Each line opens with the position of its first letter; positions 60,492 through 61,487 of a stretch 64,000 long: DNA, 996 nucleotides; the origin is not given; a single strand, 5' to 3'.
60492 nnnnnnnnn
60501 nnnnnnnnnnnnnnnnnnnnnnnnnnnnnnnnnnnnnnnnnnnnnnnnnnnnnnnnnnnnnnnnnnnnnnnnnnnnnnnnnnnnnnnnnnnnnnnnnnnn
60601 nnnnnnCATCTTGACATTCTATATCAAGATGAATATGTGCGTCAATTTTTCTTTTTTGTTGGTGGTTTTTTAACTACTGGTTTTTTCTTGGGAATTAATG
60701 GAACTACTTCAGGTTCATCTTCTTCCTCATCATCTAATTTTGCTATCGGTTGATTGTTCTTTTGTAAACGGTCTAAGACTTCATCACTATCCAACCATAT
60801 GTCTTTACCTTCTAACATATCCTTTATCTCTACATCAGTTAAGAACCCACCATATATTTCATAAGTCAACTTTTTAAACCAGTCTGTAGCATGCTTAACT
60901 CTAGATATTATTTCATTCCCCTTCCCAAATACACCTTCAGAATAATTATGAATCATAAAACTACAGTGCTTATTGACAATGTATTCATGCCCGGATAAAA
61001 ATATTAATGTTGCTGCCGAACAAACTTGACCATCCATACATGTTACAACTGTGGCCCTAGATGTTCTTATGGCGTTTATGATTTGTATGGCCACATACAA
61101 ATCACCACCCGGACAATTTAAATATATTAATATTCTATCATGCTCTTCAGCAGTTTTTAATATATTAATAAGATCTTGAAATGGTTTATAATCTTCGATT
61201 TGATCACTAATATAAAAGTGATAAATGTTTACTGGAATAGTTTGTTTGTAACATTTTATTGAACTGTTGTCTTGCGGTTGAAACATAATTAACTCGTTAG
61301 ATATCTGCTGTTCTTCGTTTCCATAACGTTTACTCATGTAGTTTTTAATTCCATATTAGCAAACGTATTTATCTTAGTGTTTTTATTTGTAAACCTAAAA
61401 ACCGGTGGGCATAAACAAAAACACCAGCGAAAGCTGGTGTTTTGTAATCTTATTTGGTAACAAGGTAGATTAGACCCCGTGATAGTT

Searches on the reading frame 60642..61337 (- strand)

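Call 64: search_protein_families(library=phrogs, proteins=[window:60642-61337:-], max_evalue=0.001)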
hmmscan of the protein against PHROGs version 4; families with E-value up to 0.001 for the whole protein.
window:60642-61337:- (231 aa): 14 families
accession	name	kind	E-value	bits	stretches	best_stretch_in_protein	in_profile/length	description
phrog_1827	-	other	2.7e-60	204.2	1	24-201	10-187/202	ATP-dependent protease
phrog_5410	-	other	4.5e-43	148.7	1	28-193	18-182/323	ATP-dependent protease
phrog_1684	-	head and packaging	1.2e-26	94.8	1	59-207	66-214/284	head maturation protease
phrog_94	-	head and packaging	1.9e-21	78.2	1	41-189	83-242/622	head maturation protease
phrog_2976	-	head and packaging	1.5e-20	75.3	1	43-188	25-173/394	head maturation protease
phrog_133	-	head and packaging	5e-15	56.2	1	54-189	36-171/668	head maturation protease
phrog_26628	-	head and packaging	9.3e-12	45.9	1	28-190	28-191/290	head maturation protease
phrog_3348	-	unknown function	2.4e-11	44.6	1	56-132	56-133/386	-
phrog_53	-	head and packaging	3.3e-10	40.8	1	64-135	115-195/583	head maturation protease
phrog_33547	-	unknown function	2.2e-08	34.5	1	63-144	26-106/357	-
phrog_11747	-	unknown function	1.6e-07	31.8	1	51-126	47-123/290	-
phrog_13984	-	unknown function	1.2e-06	29.7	1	65-128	59-122/123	-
phrog_23753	-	head and packaging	3.8e-06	27.7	1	46-211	23-186/298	head maturation protease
phrog_30575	-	unknown function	0.00015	22.7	1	52-136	50-130/198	-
